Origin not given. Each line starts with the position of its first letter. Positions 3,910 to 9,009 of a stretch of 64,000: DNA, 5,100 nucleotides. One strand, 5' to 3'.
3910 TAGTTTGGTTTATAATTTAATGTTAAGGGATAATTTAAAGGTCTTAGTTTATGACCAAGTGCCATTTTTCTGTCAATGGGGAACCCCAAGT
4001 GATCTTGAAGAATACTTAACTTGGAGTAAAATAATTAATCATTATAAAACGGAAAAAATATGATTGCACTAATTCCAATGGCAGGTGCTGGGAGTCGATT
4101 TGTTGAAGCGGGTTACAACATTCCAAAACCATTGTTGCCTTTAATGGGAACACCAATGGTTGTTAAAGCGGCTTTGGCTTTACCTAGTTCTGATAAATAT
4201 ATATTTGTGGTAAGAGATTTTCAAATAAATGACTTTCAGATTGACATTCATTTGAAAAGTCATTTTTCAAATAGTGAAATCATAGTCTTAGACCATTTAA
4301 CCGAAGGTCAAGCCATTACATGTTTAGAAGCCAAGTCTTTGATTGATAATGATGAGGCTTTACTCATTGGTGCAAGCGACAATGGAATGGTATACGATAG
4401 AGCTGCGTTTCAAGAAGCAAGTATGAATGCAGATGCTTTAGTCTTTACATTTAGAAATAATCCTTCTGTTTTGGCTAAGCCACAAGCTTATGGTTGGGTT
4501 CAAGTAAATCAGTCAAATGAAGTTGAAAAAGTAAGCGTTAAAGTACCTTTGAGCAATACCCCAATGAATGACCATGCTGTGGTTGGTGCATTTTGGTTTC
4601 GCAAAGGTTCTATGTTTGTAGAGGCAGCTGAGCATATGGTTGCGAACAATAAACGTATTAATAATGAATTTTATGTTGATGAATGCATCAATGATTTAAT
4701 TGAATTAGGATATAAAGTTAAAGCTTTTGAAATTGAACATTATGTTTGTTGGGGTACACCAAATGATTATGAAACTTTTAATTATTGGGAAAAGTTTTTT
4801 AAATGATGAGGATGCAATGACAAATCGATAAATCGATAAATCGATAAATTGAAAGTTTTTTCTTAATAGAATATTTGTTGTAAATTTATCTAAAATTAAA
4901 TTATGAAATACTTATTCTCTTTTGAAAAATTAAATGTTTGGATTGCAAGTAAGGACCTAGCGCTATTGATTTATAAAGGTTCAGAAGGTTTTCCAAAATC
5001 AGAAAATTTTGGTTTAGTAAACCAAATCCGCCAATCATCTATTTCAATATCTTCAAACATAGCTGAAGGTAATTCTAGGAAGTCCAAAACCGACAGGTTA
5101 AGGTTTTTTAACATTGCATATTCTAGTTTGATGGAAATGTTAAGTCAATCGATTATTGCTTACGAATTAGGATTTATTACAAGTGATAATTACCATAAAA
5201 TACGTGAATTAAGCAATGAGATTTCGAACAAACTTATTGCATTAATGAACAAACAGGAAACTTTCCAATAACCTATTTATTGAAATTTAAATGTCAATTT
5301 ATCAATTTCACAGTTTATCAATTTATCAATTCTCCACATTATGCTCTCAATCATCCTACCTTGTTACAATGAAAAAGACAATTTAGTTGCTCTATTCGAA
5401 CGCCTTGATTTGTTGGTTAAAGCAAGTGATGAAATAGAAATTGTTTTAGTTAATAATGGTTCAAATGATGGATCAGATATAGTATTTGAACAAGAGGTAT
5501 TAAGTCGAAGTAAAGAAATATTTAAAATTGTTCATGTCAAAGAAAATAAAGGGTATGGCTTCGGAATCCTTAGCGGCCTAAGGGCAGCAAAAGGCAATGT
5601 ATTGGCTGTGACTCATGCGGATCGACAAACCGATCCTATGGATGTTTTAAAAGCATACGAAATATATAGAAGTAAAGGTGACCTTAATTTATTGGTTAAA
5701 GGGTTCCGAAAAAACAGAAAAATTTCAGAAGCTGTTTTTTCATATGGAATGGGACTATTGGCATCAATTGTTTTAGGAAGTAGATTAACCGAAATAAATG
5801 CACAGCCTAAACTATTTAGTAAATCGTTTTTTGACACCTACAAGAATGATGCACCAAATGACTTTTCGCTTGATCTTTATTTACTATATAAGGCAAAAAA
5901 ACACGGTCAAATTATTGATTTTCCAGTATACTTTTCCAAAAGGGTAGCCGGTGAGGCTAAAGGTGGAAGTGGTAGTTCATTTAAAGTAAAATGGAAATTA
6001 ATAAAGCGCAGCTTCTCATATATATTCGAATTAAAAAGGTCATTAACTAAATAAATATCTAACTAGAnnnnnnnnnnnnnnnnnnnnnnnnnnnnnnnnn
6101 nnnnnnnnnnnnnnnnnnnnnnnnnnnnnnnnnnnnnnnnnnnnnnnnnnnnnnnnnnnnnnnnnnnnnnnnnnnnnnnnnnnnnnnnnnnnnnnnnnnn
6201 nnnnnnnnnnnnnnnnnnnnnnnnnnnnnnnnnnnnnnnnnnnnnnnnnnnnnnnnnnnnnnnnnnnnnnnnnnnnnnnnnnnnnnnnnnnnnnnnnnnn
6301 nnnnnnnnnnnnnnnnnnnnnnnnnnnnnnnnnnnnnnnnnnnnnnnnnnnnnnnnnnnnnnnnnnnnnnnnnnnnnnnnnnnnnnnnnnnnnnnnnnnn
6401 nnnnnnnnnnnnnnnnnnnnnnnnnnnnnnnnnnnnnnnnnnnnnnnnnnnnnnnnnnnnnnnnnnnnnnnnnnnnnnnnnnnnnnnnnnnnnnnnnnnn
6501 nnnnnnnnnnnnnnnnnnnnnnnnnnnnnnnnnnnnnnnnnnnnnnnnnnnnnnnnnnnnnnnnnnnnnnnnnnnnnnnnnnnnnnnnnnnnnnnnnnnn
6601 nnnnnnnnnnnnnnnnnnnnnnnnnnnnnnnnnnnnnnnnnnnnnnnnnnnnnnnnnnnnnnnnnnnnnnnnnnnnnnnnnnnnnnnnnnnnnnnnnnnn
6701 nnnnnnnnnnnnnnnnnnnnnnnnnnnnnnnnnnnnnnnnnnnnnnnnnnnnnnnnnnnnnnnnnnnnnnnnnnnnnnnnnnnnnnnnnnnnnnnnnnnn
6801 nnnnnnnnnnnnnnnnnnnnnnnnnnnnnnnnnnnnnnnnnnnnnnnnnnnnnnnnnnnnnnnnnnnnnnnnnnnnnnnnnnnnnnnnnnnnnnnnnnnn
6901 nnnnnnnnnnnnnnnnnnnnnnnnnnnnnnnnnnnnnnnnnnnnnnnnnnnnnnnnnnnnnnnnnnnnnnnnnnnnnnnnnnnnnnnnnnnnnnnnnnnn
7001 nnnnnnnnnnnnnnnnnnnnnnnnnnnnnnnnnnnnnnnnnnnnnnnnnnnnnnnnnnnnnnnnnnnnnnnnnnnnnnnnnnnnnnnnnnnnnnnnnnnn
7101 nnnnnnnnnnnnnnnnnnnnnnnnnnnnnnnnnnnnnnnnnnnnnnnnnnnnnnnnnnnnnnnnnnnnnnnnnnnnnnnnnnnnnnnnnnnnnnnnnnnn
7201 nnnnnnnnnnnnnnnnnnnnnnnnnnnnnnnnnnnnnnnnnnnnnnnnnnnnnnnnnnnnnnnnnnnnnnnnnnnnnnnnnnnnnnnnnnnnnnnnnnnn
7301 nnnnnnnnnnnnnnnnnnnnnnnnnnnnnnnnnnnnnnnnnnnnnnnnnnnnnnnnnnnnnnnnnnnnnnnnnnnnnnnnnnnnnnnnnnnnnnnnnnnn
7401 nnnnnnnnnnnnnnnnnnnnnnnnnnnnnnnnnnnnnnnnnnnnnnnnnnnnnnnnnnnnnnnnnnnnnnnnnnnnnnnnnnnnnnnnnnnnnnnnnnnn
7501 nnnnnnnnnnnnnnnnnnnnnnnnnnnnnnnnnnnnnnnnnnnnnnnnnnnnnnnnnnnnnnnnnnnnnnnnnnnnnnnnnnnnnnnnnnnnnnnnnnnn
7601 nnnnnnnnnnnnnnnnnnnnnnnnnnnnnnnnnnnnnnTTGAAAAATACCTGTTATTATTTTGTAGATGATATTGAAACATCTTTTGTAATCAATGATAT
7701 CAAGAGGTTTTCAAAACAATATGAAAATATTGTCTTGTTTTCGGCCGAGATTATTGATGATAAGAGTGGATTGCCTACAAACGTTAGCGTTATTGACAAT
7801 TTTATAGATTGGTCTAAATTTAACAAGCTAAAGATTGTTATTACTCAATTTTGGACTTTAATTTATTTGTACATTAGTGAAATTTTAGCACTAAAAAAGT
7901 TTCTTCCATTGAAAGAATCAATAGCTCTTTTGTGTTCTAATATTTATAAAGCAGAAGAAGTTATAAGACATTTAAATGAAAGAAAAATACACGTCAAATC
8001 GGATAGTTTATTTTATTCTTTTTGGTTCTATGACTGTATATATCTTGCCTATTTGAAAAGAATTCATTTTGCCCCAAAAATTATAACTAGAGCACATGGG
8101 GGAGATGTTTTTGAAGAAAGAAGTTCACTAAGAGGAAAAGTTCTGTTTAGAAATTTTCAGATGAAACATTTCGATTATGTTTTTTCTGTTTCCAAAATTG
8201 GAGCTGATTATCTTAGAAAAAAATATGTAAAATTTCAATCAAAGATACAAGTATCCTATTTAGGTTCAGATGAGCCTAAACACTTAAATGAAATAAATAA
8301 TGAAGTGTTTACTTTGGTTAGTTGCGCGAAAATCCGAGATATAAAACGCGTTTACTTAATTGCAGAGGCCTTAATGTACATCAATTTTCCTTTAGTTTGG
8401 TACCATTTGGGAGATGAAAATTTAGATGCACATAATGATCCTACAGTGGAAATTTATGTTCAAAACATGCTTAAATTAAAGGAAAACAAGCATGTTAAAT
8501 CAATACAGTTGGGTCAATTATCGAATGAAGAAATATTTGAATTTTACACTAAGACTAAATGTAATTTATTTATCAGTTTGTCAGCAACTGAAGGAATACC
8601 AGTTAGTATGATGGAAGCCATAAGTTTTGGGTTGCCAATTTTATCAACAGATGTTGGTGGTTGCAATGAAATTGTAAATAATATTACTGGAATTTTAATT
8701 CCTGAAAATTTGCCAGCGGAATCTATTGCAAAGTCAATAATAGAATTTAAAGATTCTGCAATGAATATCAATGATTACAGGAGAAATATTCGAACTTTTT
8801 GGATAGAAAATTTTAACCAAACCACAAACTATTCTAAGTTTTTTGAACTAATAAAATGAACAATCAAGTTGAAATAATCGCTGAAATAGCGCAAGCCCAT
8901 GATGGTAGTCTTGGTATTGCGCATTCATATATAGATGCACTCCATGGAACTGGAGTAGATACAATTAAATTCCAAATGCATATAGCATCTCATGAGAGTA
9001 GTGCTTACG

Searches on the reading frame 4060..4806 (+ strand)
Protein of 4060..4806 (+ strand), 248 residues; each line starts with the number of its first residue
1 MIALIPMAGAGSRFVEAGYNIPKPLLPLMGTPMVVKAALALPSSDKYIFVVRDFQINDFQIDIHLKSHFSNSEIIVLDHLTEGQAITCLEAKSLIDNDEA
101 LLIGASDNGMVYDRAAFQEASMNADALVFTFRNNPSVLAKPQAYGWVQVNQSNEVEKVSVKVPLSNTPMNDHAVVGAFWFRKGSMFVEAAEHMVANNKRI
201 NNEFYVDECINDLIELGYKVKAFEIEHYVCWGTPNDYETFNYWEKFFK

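Call 3: search_protein_families(library=pfam, proteins=[window:4060-4806:+], max_evalue=0.1)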
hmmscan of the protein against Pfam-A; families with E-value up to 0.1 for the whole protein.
window:4060-4806:+ (248 aa): 2 families
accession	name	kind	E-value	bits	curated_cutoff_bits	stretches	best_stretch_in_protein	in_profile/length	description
PF00483.29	NTP_transferase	-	1.8e-08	34.7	21.2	1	4-227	3-223/245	Nucleotidyl transferase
PF12804.13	NTP_transf_3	-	0.011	16.4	27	1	3-56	1-51/160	MobA-like NTP transferase domain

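Call 4: search_protein_families(library=ncbifam, proteins=[window:4060-4806:+], max_evalue=0.1)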
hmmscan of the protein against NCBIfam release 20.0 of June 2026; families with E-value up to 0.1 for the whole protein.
window:4060-4806:+ (248 aa): 15 families
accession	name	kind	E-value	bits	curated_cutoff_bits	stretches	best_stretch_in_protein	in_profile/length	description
TIGR01208.1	rmlA_long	equivalog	1.8e-10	40.2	320.25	1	3-227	2-216/353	glucose-1-phosphate thymidylyltransferase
TIGR03992.1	Arch_glmU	subfamily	3.7e-10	39.2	292.1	1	1-235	1-218/393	bifunctional sugar-1-phosphate nucleotidylyltransferase/acetyltransferase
TIGR01173.1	glmU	equivalog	9.6e-08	31.3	366.85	1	3-231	3-220/452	bifunctional UDP-N-acetylglucosamine diphosphorylase/glucosamine-1-phosphate N-acetyltransferase GlmU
NF041313.1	UDPGP_AglF_Halo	equivalog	7.1e-07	28.9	400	1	1-238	1-228/234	UTP--glucose-1-phosphate uridylyltransferase AglF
NF041173.1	Sug_nt_acttase_Thmprot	equivalog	1.3e-05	24.3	600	1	1-163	1-154/405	bifunctional sugar-1-phosphate nucleotidylyltransferase/acetyltransferase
TIGR01099.1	galU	equivalog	0.00064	19.4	326.8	1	3-34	4-35/261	UTP--glucose-1-phosphate uridylyltransferase GalU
TIGR01207.1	rmlA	equivalog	0.0016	17.6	360.65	1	7-192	6-185/286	glucose-1-phosphate thymidylyltransferase RfbA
NF010934.1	PRK14354.1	equivalog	0.0051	15.4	450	1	3-228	2-217/447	bifunctional UDP-N-acetylglucosamine diphosphorylase/glucosamine-1-phosphate N-acetyltransferase GlmU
NF009928.0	PRK13389.1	equivalog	0.0057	15.8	548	1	3-34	11-42/302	UTP--glucose-1-phosphate uridylyltransferase GalU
NF041135.1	IPPtranDIPPsyn_Thcocales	equivalog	0.012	14.6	580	1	2-128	2-119/419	bifunctional L-myo-inositol-1-phosphate cytidylyltransferase/CDP-L-myo-inositol myo-inositolphosphotransferase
NF052502.1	man1P_GTase_Rv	exception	0.015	14.2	440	1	3-185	3-179/352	mannose-1-phosphate guanylyltransferase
NF007516.0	PRK10122.1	equivalog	0.032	13.4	534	1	3-34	6-37/297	UTP--glucose-1-phosphate uridylyltransferase GalF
NF050057.1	e_dPHAmcl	equivalog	0.043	13.1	270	1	151-239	26-107/252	extracellular medium-chain-length polyhydroxyalkanoate depolymerase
NF045761.1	NAMPUrTaseMurU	equivalog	0.047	13.5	250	1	1-41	1-41/226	N-acetylmuramate alpha-1-phosphate uridylyltransferase MurU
TIGR01105.1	galF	equivalog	0.069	12.3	659.2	1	3-35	6-38/297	GalU regulator GalF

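Call 36: search_solved_structures(query=window:4060-4803:+, max_evalue=1)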
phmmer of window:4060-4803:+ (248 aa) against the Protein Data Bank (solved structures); distinct sequences matched with E-value up to 1: 37.
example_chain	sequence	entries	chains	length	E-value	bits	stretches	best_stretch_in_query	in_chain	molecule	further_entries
4evw_A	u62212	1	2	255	4.7e-08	35.9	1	4-240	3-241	Nucleoside-diphosphate-sugar pyrophosphorylase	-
3pkq_A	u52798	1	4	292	0.0038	19.8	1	5-193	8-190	Glucose-1-phosphate thymidylyltransferase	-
8yre_A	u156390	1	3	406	0.0068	19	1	4-63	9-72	ADP-glucose pyrophosphorylase family protein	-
8b31_A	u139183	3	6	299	0.012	18.2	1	3-36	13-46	UTP--glucose-1-phosphate uridylyltransferase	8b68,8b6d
3pkp_A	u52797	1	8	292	0.019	17.6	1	5-193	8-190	Glucose-1-phosphate thymidylyltransferase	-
2pa4_A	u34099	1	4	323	0.021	17.4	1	4-36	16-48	UTP-GLUCOSE-1-PHOSPHATE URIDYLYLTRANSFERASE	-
4d48_A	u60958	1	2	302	0.06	15.9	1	3-35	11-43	GLUCOSE-1-PHOSPHATE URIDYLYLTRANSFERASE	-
2e3d_A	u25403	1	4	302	0.068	15.7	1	3-35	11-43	UTP--glucose-1-phosphate uridylyltransferase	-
9o90_A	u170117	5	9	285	0.074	15.6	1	3-38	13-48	UTP--glucose-1-phosphate uridylyltransferase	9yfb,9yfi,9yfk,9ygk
2xme_A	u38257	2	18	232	0.11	15.1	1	3-104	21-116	CTP-INOSITOL-1-PHOSPHATE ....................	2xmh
2ux8_A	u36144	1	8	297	0.12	14.9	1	3-38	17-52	GLUCOSE-1-PHOSPHATE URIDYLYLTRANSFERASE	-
5j49_A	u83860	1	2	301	0.12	14.9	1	3-38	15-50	UTP--glucose-1-phosphate uridylyltransferase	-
6mnu_A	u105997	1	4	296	0.13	14.8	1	3-35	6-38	UTP--glucose-1-phosphate uridylyltransferase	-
1fxo_A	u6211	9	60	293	0.15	14.6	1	5-182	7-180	GLUCOSE-1-PHOSPHATE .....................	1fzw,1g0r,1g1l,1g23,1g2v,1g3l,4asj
8f73_A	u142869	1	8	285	0.16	14.5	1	4-38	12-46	UTP--glucose-1-phosphate uridylyltransferase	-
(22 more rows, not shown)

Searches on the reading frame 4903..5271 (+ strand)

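Call 3: search_protein_families(library=pfam, proteins=[window:4903-5271:+], max_evalue=0.1)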
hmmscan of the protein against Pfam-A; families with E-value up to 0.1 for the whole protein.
window:4903-5271:+ (122 aa): 2 families
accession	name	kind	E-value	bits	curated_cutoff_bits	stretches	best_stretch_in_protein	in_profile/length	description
PF05635.17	23S_rRNA_IVP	-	5.2e-32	110.7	33.8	1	8-112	1-105/106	23S rRNA-intervening sequence protein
PF22296.2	bAvd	-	2.8e-05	25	40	1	18-117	9-106/107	bAvd-like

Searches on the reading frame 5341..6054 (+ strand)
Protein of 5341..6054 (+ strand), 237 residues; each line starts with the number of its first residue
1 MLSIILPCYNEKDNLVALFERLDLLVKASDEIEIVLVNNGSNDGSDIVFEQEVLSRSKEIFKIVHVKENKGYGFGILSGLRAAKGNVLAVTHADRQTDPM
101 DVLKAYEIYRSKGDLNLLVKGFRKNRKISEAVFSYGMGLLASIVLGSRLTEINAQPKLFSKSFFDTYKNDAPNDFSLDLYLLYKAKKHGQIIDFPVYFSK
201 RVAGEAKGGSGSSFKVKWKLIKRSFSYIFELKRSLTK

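Call 3: search_protein_families(library=pfam, proteins=[window:5341-6054:+], max_evalue=0.1)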
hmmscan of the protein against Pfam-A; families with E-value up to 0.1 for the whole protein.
window:5341-6054:+ (237 aa): 1 family
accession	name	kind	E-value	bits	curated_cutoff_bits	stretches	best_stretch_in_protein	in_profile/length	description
PF00535.33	Glycos_transf_2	-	8.9e-17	62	23.3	1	3-130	1-124/168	Glycosyl transferase family 2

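Call 4: search_protein_families(library=ncbifam, proteins=[window:5341-6054:+], max_evalue=0.1)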
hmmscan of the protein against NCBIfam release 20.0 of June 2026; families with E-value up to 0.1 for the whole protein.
window:5341-6054:+ (237 aa): 15 families
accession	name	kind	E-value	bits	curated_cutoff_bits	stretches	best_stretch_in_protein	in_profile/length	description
TIGR03937.1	PgaC_IcaA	equivalog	4.7e-11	42.3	422.3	1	2-96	47-137/407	poly-beta-1,6-N-acetyl-D-glucosamine synthase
NF007986.1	PRK10714.1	equivalog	3.1e-10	39.6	529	1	2-126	8-129/316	undecaprenyl-phosphate 4-deoxy-4-formamido-L-arabinose transferase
NF047588.1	GlcsyltransPgfSStrep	equivalog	3.2e-10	39.7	500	1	2-180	3-181/308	glycosyltransferase PgfS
TIGR04283.1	glyco_like_mftF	equivalog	3.7e-10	39.8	182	1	2-101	1-88/221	TIGR04283 family arsenosugar biosynthesis glycosyltransferase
NF007482.0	PRK10073.1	equivalog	4.9e-09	35.6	423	1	2-99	8-100/334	glycosyltransferase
NF041875.1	EPS_EpsD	equivalog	6.3e-07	29.1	370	1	2-104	1-98/325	exopolysaccharide biosynthesis glycosyltransferase EpsD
NF038302.1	EPS_HpsE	equivalog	6.9e-06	25.2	300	1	2-111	3-113/307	hormogonium polysaccharide biosynthesis glycosyltransferase HpsE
NF041391.1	DPhHxTase_Halo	equivalog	0.0002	20.4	375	1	8-201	3-186/213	dolichyl-phosphate hexose transferase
TIGR03965.1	mycofact_glyco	equivalog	0.00021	20.3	280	1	3-94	77-164/467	mycofactocin biosynthesis glycosyltransferase MftF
NF041394.1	GtaseAglG_Halo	equivalog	0.00049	19.5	440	1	11-113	11-111/304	glucosyl-dolichyl phosphate glucuronosyltransferase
TIGR04242.1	nodulat_NodC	equivalog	0.00066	18.7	550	1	3-99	51-146/395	chitooligosaccharide synthase NodC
NF047683.1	TeichurnBiosyTuaG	equivalog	0.00077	19.2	400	1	2-99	8-101/252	teichuronic acid biosynthesis protein TuaG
TIGR03111.1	glyc2_xrt_Gpos1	hypoth_equivalog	0.0019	17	363.95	1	2-71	51-118/439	TIGR03111 family XrtG-associated glycosyltransferase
NF050819.1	PolSacchBiosHfsG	equivalog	0.0045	16.2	500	1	2-122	14-129/302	polysaccharide biosynthesis protein HfsG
NF010496.0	PRK13915.1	equivalog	0.0046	16.1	262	1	2-130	33-161/307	glucosyl-3-phosphoglycerate synthase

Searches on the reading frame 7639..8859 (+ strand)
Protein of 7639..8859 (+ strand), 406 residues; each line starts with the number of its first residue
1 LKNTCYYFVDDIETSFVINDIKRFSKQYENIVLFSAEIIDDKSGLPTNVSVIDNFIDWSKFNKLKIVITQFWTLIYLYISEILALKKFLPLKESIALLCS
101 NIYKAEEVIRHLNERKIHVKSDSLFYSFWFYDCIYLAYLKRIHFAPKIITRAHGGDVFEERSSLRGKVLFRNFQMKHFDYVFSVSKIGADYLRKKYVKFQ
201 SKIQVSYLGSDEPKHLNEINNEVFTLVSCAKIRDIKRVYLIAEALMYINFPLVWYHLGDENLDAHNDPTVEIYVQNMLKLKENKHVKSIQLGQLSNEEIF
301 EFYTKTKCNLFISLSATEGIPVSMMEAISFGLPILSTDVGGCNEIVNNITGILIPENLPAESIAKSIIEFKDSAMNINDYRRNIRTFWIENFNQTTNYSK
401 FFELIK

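Call 3: search_protein_families(library=pfam, proteins=[window:7639-8859:+], max_evalue=0.1)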
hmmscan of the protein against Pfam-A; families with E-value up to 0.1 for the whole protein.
window:7639-8859:+ (406 aa): 4 families
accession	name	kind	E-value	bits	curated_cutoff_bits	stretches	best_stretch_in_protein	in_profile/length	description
PF00534.26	Glycos_transf_1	-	1.3e-15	57.8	26.4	1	285-378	72-163/172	Glycosyl transferases group 1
PF13692.12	Glyco_trans_1_4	-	3.7e-12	47.2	27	1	288-369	61-138/142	Glycosyl transferases group 1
PF13439.12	Glyco_transf_4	-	0.0034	17.9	28.5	1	120-209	72-165/170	Glycosyltransferase Family 4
PF20706.3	GT4-conflict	-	0.016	14.7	26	1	307-385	281-352/385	Family 4 Glycosyltransferase in conflict systems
